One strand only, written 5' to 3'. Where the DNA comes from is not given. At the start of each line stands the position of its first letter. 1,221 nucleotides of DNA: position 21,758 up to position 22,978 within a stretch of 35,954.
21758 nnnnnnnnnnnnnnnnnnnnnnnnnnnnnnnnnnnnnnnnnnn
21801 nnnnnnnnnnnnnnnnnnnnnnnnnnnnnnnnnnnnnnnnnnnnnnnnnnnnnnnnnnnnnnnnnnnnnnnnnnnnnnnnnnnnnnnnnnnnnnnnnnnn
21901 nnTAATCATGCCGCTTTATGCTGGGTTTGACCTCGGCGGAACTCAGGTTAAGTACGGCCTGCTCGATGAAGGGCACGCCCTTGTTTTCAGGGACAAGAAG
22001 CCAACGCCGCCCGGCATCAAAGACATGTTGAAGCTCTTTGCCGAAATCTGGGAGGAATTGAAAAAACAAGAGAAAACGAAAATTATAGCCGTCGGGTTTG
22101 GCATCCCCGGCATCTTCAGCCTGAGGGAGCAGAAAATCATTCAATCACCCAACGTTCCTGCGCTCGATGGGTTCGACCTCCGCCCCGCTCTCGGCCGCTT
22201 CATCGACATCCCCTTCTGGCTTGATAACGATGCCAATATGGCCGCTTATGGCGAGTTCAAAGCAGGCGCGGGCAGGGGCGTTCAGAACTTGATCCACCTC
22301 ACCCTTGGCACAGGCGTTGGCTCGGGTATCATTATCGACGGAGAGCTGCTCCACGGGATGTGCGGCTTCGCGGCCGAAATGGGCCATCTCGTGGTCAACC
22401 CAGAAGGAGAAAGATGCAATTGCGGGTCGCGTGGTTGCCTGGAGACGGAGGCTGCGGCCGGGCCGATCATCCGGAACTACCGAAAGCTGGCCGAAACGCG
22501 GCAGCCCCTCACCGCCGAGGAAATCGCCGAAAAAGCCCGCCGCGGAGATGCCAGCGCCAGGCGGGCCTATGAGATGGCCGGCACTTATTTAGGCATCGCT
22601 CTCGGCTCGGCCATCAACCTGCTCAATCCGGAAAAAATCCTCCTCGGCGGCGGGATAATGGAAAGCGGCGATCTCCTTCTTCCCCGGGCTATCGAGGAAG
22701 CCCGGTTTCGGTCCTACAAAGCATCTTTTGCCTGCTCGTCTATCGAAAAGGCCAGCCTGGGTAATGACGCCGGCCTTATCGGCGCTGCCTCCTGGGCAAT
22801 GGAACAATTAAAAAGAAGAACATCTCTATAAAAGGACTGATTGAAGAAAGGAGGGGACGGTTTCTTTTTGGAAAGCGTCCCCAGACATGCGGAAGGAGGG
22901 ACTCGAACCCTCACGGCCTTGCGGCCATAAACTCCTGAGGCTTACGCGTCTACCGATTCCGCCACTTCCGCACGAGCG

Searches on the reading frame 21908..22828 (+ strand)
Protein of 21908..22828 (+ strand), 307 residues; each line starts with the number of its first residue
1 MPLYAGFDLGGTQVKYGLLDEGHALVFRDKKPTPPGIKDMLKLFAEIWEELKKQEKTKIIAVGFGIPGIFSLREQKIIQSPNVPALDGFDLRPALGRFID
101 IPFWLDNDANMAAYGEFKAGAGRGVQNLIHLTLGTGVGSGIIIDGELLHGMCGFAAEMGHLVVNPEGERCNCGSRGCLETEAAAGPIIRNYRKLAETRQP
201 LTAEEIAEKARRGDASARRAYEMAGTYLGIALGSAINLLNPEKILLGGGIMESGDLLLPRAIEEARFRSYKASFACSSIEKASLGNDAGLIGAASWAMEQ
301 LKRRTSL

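Call 69: search_protein_families(library=pfam, proteins=[window:21908-22828:+], max_evalue=0.001)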
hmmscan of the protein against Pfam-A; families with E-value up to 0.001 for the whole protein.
window:21908-22828:+ (307 aa): 1 family
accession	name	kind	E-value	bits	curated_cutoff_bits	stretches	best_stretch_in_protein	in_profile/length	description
PF00480.26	ROK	-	5.7e-68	230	22.9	1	4-299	1-293/294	ROK family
